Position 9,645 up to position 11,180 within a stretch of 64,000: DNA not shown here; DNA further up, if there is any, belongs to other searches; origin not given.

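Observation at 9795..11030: Beta-class SPPY methyltransferase with a Cys4 zinc-ribbon insertion, apparently co-transcribed with tRNA-Leu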

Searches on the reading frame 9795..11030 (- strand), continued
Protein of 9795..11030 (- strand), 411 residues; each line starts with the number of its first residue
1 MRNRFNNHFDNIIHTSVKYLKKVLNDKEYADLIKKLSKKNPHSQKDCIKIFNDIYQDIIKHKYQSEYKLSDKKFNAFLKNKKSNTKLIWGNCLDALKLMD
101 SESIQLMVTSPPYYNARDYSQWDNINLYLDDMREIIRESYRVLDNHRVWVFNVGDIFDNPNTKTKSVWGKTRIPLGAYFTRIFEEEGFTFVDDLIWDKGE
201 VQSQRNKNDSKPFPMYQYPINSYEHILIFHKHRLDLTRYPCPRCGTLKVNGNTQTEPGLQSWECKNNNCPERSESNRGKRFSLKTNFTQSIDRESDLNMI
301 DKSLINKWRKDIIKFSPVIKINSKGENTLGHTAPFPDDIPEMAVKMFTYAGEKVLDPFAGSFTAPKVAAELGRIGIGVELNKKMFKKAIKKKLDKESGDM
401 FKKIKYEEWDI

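Call 14: find_related_loci(query=window:9795-11030:-, collection=genome_contigs, flank=6000)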
Query window:9795-11030:- (411 aa) in genome_contigs; peptide patterns used: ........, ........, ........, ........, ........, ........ (x = any residue, [..] = any of these).
216 stretches matched a pattern; 178 encode a relative of the query (tblastn E <= 1e-3); the best 80 are kept; 80 distinct loci.
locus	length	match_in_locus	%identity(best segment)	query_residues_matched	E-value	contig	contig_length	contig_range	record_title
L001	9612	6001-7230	69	2-411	0e+0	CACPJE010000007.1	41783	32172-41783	MAG: uncultured Pelagibacteraceae bacterium isolate AG-430-P10 genome assembly, contig: AG-430-P10_NODE_7, whole genome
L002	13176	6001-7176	71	10-401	0e+0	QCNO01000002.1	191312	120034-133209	OCS155 cluster bacterium AG-426-D23 Ga0171674_102, whole genome shotgun sequence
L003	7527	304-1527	67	5-411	0e+0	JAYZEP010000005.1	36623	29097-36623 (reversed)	MAG: Thermodesulfobacteriota bacterium isolate XB_MAG145 DB_MAG145_0005, whole genome shotgun sequence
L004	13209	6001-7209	71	10-411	0e+0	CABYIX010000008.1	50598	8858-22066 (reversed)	MAG: uncultured Candidatus Actinomarina sp. isolate AG-333-E10 genome assembly, contig: AG-333-E10_NODE_8, whole genome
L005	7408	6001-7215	67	4-411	0e+0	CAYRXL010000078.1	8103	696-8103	MAG TPA_asm: uncultured Alphaproteobacteria bacterium isolate SRP092796_co6_467 genome assembly, contig: NODE_16221_leng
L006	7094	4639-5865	63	4-411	0e+0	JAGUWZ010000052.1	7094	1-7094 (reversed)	MAG: Candidatus Omnitrophota bacterium isolate DeMMO4_15 c_000000024770, whole genome shotgun sequence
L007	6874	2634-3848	64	7-410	2e-173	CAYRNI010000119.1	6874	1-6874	MAG TPA_asm: uncultured bacterium isolate binchicken_co357_32 genome assembly, contig: NODE_5941_length_6874_cov_10.6844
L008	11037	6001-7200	63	3-404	7e-170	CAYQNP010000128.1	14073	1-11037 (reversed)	MAG TPA_asm: uncultured Spirochaetia bacterium isolate binchicken_co219_272 genome assembly, contig: k141_986014, whole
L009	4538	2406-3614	62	6-410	4e-173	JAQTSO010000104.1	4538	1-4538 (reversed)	MAG: Endomicrobiaceae bacterium isolate STB_19 NODE_64273_length_4538_cov_3.701882_Sandtown_B, whole genome shotgun sequ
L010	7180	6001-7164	65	8-396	5e-168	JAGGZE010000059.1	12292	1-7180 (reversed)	MAG: bacterium isolate AUK196 PB_MBMC_150_c_000000000183, whole genome shotgun sequence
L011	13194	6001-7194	63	4-401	1e-167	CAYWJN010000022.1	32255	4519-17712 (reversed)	MAG TPA_asm: uncultured Candidatus Cloacimonadota bacterium isolate binchicken_co65_20 genome assembly, contig: NODE_555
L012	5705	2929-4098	64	6-395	2e-169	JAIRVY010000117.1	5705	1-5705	MAG: Bacteroidales bacterium isolate Fux382_bin47 k119_723321, whole genome shotgun sequence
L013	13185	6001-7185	61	7-400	3e-166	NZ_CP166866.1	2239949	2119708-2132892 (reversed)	Methanobacterium sp. ACI-7 chromosome, complete genome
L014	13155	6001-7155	64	3-388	1e-165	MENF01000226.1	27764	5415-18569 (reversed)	MAG: Bacteroidetes bacterium GWA2_32_17 gwa2_scaffold_9495, whole genome shotgun sequence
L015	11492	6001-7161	63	8-395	6e-166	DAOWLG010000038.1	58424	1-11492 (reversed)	MAG TPA_asm: Candidatus Nealsonbacteria bacterium isolate CSMAG_2115 CSMAG_2115_k141_307257_length_58424_cov_44.9834, wh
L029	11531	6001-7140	64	8-388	3e-162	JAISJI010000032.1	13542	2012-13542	MAG: Ignavibacteria bacterium isolate Hs463_bin107 k119_3634579, whole genome shotgun sequence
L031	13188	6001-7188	60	8-403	5e-162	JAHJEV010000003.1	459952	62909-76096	MAG: Patescibacteria group bacterium isolate Modern_marine_glass_biofilm.mb.140 Modern_marine_gla.mb.140_k141_410344, wh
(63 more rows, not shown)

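Call 21: search_protein_families(library=pfam, proteins=[L008:7208-7945:+, L014:7133-7918:+, L013:7351-8283:+, L001:7254-8393:-, L031:7237-8337:-, L029:7289-7648:-, L002:4859-5953:+], max_evalue=0.01)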
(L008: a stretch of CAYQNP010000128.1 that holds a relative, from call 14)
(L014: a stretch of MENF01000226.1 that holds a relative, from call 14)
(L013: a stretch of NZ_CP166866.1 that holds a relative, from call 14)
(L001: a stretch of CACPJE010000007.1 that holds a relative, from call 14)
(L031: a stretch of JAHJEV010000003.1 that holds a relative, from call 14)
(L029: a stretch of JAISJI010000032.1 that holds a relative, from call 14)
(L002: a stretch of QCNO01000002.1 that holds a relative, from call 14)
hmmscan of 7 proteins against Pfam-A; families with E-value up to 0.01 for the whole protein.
L008:7208-7945:+ (245 aa): 4 families
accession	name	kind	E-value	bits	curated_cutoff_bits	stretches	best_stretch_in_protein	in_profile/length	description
PF05191.20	ADK_lid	-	3.7e-05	23.9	26.6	0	67-96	2-30/36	Adenylate kinase, active site lid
PF18912.6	DZR_2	-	0.00039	20.6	27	0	51-93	21-55/56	Double zinc ribbon domain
PF12773.13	DZR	-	0.00097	19.7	27.3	0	52-79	13-37/45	Double zinc ribbon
PF01155.25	HypA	-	0.0073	16.8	28.9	0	51-76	70-96/112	Hydrogenase/urease nickel incorporation, metallochaperone, hypA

L014:7133-7918:+ (261 aa): 1 family
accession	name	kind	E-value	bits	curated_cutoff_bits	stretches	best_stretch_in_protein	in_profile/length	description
PF18912.6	DZR_2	-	0.0075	16.5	27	0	74-115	21-55/56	Double zinc ribbon domain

L013:7351-8283:+ (310 aa): 0 families

L001:7254-8393:- (379 aa): 1 family
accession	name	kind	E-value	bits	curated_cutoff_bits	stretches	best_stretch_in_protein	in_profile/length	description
PF09552.15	RE_BstXI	-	8.1e-27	94.6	25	2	200-343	149-289/290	BstXI restriction endonuclease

L031:7237-8337:- (366 aa): 1 family
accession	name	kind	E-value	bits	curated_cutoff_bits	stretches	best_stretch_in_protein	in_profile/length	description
PF09552.15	RE_BstXI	-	9.6e-31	107.5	25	2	181-340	150-289/290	BstXI restriction endonuclease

L029:7289-7648:- (119 aa): 0 families

L002:4859-5953:+ (364 aa): 0 families

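Call 22: search_solved_structures(query=L008:7208-7945:+, max_evalue=1)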
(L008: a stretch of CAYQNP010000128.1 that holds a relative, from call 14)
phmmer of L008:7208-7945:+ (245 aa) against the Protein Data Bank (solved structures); distinct sequences matched with E-value up to 1: 6.
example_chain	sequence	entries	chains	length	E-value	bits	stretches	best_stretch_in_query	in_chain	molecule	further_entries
1e7p_B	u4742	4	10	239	0.098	15.3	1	35-77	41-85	Fumarate reductase iron-sulfur subunit | FUMARATE REDUCTASE IRON-SULFUR PROTEIN | QUINOL-FUMARATE REDUCTASE IRON-SULFUR SUBUNIT B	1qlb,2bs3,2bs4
2bs2_B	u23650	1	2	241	0.1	15.3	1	35-77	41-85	QUINOL-FUMARATE REDUCTASE IRON-SULFUR SUBUNIT B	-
3s1k_A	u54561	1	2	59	0.1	15.3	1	157-196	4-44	Z-domain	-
7r81_l1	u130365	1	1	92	0.22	14.2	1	53-84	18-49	Ribosomal protein L37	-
7olc_Lj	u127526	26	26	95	0.39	13.4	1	53-84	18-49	Ribosomal protein L37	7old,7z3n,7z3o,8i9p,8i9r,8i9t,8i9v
4ywl_A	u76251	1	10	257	0.75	12.5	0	66-124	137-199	Cell division control protein 21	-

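Call 52: find_encoding_contigs(protein=window:9795-11030:-, flank=3500, max_places=10)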
Protein window:9795-11030:- (411 aa): 17 contigs read that carry it; 10 places shown.
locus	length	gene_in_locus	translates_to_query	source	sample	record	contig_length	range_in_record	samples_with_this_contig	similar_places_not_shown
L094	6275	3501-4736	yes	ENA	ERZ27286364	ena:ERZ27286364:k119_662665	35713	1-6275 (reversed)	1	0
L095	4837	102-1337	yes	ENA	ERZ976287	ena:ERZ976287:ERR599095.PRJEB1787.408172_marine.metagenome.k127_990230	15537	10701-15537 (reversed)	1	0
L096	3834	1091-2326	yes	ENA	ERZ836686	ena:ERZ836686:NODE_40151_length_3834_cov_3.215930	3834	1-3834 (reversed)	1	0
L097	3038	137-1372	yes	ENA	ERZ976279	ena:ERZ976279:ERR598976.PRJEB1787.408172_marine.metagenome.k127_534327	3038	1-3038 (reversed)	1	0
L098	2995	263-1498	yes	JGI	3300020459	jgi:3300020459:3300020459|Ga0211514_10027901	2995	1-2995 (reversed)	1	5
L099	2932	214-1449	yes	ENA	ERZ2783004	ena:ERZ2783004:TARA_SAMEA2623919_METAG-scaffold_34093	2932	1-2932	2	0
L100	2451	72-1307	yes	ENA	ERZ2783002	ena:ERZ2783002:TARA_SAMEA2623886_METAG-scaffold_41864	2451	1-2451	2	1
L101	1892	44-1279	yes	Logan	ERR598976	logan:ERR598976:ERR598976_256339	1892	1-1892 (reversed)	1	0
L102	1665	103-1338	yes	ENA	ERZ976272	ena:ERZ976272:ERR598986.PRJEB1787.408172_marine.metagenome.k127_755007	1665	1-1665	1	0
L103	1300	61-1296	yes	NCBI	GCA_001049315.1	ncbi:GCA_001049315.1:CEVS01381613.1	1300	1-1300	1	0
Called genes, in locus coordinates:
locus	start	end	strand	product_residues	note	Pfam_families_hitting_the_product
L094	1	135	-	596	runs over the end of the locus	PF13721:SecD-TM1, PF21760:SecD_1st, PF22599:SecDF_P1_head, PF02355:SecD_SecF_C, PF00873:ACR_tran (weak), PF03176:MMPL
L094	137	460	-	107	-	PF02699:YajC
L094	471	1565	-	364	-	PF01702:TGT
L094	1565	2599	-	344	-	PF02547:Queuosine_synth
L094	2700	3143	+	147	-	-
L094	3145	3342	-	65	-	-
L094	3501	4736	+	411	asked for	PF01555:N6_N4_Mtase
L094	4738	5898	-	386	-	-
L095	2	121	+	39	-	?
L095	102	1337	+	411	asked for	PF01555:N6_N4_Mtase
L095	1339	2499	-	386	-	-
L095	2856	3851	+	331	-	PF00294:PfkB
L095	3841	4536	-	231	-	PF00215:OMPdecase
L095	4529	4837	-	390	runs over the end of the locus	PF13424:TPR_12 (faint), PF13428:TPR_14 (faint), PF14559:TPR_19 (faint), PF13176:TPR_7 (faint), PF18073:Zn_ribbon_LapB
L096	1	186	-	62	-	?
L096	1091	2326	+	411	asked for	PF01555:N6_N4_Mtase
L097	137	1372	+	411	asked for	PF01555:N6_N4_Mtase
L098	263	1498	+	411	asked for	PF01555:N6_N4_Mtase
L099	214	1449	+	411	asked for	PF01555:N6_N4_Mtase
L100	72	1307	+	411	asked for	PF01555:N6_N4_Mtase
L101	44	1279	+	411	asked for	PF01555:N6_N4_Mtase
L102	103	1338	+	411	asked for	PF01555:N6_N4_Mtase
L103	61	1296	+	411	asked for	PF01555:N6_N4_Mtase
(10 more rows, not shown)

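Call 58: predict_structure(alignment_id=A3)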
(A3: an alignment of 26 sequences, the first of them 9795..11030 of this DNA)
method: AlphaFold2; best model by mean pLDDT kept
length: 411 residues; sequences in the alignment: 26
mean_pLDDT: 74.1   pTM: 0.79
mean pLDDT of the five models: 74.1, 71.8, 71.7, 69.9, 69.3
residues with pLDDT >= 90: 128; 70-90: 147; 50-70: 52; < 50: 84
segments of 3 or more residues with pLDDT < 50: 114-120, 156-173, 201-220, 252-261, 274-286, 319-331
pLDDT, mean of each block of 10 residues (from residue 1): 80 91 93 94 90 91 93 96 93 94 91 48 69 91 88 57 36 64 84 70 41 39 74 71 77 43 67 46 48 75 79 65 34 69 89 90 90 92 83 67 84 90
secondary structure, 60 per line:
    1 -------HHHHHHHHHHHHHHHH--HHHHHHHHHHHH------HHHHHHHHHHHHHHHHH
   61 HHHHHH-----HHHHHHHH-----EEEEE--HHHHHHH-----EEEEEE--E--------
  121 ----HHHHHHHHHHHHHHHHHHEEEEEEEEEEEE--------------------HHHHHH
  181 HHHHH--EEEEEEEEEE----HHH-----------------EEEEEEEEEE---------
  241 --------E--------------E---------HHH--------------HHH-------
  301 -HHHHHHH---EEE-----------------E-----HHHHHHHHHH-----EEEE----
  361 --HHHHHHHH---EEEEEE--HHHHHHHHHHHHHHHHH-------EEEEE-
elements in order: H8-23 H26-37 H44-66 H72-79 E85-89 H92-98 E104-109 H125-142 E143-154 H175-185 E188-197 E222-231 H302-308 E312-314 H338-347 E353-356 H363-370 E374-379 H382-398 E406-410

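Call 68: fold_search(model_id=the predicted structure, library=pdb)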
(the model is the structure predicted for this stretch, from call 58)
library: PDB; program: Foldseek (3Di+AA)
matches with E <= 10: 1392; with E <= 0.001: 98
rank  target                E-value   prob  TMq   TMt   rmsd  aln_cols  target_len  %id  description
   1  2zie_B                2.4e-16  1.00  0.50  0.85   4.2       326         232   21  Crystal Structure of TTHA0409, Putatative DNA Modification Methylase from Thermus thermophilus HB8- Selenomethionine d (released 2008-07-29)
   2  2zif_A                3.2e-16  1.00  0.49  0.81   4.9       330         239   21  Crystal Structure of TTHA0409, Putative DNA Modification Methylase from Thermus thermophilus HB8- Complexed with S-Ade (released 2008-07-29)
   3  2zig_B                4.1e-16  1.00  0.49  0.83   4.2       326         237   22  Crystal Structure of TTHA0409, Putative DNA Modification Methylase from Thermus thermophilus HB8 (released 2008-07-29)
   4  2zie_A                7.1e-16  1.00  0.49  0.83   4.3       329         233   21  Crystal Structure of TTHA0409, Putatative DNA Modification Methylase from Thermus thermophilus HB8- Selenomethionine d (released 2008-07-29)
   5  2zig_A                9.1e-16  1.00  0.50  0.84   4.3       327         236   21  Crystal Structure of TTHA0409, Putative DNA Modification Methylase from Thermus thermophilus HB8 (released 2008-07-29)
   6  2zif_B                1.1e-15  1.00  0.50  0.83   4.3       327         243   21  Crystal Structure of TTHA0409, Putative DNA Modification Methylase from Thermus thermophilus HB8- Complexed with S-Ade (released 2008-07-29)
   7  8s9m                  3.4e-13  1.00  0.42  0.69   5.9       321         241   20  DNA cytosine-N4 methyltransferase (residues 79-324) from the Bdelloid rotifer Adineta vaga (released 2023-08-02)
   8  1nw8                  5.2e-13  1.00  0.42  0.61  10.7       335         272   17  Structure of L72P mutant beta class N6-adenine DNA methyltransferase RsrI (released 2003-07-29)
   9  6pbd_A                9.6e-13  1.00  0.42  0.49   7.8       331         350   15  DNA N6-Adenine Methyltransferase CcrM In Complex with Double-Stranded DNA Oligonucleotide Containing Its Recognition S (released 2019-10-23)
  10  8s9o_A                1.1e-12  1.00  0.41  0.71   6.4       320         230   20  DNA cytosine-N4 methyltransferase (residues 61-324) from the Bdelloid rotifer Adineta vaga - P1 crystal form (released 2023-08-02)
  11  8s9n                  2.0e-12  1.00  0.42  0.73   7.2       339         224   20  DNA cytosine-N4 methyltransferase (residues 61-324) from the Bdelloid rotifer Adineta vaga - C2 crystal form (released 2023-08-02)
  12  1nw6                  2.4e-12  1.00  0.43  0.63  10.7       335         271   16  Structure of the beta class N6-adenine DNA methyltransferase RsrI bound to sinefungin (released 2003-07-29)
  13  1eg2                  3.5e-12  1.00  0.41  0.61  10.7       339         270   17  CRYSTAL STRUCTURE OF RHODOBACTER SPHEROIDES (N6 ADENOSINE) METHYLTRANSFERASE (M.RSRI) (released 2000-10-18)
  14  8s9o_B                4.0e-12  1.00  0.40  0.72   6.1       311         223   20  DNA cytosine-N4 methyltransferase (residues 61-324) from the Bdelloid rotifer Adineta vaga - P1 crystal form (released 2023-08-02)
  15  6pbd_B                7.8e-12  1.00  0.42  0.51   7.6       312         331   15  DNA N6-Adenine Methyltransferase CcrM In Complex with Double-Stranded DNA Oligonucleotide Containing Its Recognition S (released 2019-10-23)
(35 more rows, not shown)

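Call 75: search_protein_families(library=phrogs, proteins=[window:9795-11030:-, L008:7208-7945:+], max_evalue=0.01)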
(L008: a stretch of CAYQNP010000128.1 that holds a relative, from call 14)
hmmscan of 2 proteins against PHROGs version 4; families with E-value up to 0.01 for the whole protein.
window:9795-11030:- (411 aa): 12 families
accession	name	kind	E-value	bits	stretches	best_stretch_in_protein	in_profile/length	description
phrog_67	-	other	2.7e-43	150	1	79-409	118-359/743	DNA methyltransferase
phrog_6025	-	other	2.8e-18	67.2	1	81-209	8-121/192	DNA methyltransferase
phrog_498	-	other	2.2e-17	63.8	2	178-399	285-426/633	DNA methyltransferase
phrog_12517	-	unknown function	3.2e-16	60.4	2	79-195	154-267/316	-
phrog_18146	-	other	6.9e-13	49.3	2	32-129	207-299/452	DNA methyltransferase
phrog_16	-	DNA, RNA and nucleotide metabolism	2.3e-10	40.4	1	239-393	799-910/986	DNA helicase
phrog_3008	-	other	1.1e-08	35.7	1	331-394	150-213/244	DNA methyltransferase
phrog_23085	-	unknown function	3e-06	27.9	1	326-400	39-113/138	-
phrog_6952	-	other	8.1e-06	26.8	1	338-391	121-174/181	DNA methyltransferase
phrog_18293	-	other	9.8e-06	26.5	1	319-391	35-106/119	methyltransferase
phrog_10183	-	other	0.00012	21.5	0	336-385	101-150/889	DNA methyltransferase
phrog_12862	-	unknown function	0.00069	20.5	1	85-142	3-54/149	-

L008:7208-7945:+ (245 aa): 1 family
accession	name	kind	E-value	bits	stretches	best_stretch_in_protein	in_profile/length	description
phrog_5018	-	unknown function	2.9e-06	28.5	0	15-51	5-42/134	-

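Call 81: find_related_loci(query=window:9795-11030:-, collection=viral_contigs, flank=6000)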
Query window:9795-11030:- (411 aa) in viral_contigs; peptide patterns used: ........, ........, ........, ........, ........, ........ (x = any residue, [..] = any of these).
53 stretches matched a pattern; 48 encode a relative of the query (tblastn E <= 1e-3); 48 distinct loci.
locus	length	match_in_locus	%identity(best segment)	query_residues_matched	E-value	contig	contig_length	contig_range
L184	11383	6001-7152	55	8-393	5e-144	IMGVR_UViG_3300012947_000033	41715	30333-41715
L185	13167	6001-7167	53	11-400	3e-130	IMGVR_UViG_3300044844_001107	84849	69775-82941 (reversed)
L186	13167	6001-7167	53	11-400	4e-130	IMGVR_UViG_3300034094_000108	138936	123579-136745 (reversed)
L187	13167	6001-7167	53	11-400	1e-129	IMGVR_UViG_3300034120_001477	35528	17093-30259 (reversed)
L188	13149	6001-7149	53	11-393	7e-128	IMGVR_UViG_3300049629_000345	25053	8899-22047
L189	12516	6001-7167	52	11-400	6e-128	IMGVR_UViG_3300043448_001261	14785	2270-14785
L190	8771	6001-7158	52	22-400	1e-127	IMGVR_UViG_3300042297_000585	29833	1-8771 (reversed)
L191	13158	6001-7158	52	22-400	1e-127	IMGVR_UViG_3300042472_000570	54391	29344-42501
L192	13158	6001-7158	52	22-400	1e-127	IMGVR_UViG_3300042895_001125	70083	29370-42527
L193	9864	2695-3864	52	10-400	1e-127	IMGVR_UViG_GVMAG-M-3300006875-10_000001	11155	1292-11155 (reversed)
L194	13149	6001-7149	53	10-393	9e-128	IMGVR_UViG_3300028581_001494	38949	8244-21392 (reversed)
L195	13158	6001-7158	52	22-400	1e-127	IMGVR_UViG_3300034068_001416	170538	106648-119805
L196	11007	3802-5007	52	11-410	4e-127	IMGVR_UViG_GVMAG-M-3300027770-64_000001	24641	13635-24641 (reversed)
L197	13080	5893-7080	52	7-411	4e-127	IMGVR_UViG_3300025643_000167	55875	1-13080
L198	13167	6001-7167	53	11-400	3e-127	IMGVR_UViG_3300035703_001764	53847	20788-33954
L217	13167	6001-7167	51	9-393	8e-125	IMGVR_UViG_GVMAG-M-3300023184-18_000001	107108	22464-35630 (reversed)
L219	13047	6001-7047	55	51-400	5e-125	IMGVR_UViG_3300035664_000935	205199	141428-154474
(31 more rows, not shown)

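Call 87: search_protein_families(library=pfam, proteins=[L219:410-1126:+, L219:2427-4160:-, L219:4364-5542:+, L219:8357-9136:-, L219:9263-9907:-, L219:10996-12171:-, L219:12289-13017:-, L217:1032-1979:+, L217:11517-12422:-], max_evalue=0.001)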
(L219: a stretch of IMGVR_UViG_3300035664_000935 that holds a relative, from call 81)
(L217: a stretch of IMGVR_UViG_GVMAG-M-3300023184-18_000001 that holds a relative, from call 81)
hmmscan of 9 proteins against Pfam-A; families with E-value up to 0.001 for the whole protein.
L219:410-1126:+ (238 aa): 0 families

L219:2427-4160:- (577 aa): 2 families
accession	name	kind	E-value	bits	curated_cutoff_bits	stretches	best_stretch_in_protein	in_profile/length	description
PF16903.12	Capsid_N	-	3e-24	86.2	24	1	25-240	1-179/207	Major capsid protein N-terminus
PF04451.17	Capsid_NCLDV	-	8.9e-10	39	34.8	1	311-531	1-165/196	Large eukaryotic DNA virus major capsid protein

L219:4364-5542:+ (392 aa): 2 families
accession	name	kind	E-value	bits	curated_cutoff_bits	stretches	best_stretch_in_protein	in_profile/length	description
PF00387.25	PI-PLC-Y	-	1.3e-05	25.8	28.8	1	279-357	37-113/114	Phosphatidylinositol-specific phospholipase C, Y domain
PF00388.25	PI-PLC-X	-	1.4e-05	25.2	23.1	1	90-221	5-122/144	Phosphatidylinositol-specific phospholipase C, X domain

L219:8357-9136:- (259 aa): 1 family
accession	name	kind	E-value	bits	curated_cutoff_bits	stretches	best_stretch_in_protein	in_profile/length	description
PF23827.1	DUF7197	-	5.9e-44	151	27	1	53-250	18-236/245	Family of unknown function (DUF7197)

L219:9263-9907:- (214 aa): 0 families

L219:10996-12171:- (391 aa): 0 families

L219:12289-13017:- (242 aa): 2 families
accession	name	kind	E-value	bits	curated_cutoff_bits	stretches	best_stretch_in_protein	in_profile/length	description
PF25361.1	AAA_lid_RFC1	-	0.00029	20.7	34.9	1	98-138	3-43/59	RFC1-like, AAA+ ATPase lid domain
PF00004.35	AAA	-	0.00046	21.1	21.2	0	34-88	58-125/131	ATPase family associated with various cellular activities (AAA)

L217:1032-1979:+ (315 aa): 3 families
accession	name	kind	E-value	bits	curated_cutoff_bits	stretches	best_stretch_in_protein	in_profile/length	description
PF01712.25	dNK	-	1.1e-39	136.7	27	1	26-232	1-189/203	Deoxynucleoside kinase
PF02223.23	Thymidylate_kin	-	4.2e-05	23.7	27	1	120-205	76-160/185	Thymidylate kinase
PF13671.12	AAA_33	-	0.00034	21.4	27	0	154-191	86-124/143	AAA domain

L217:11517-12422:- (301 aa): 0 families
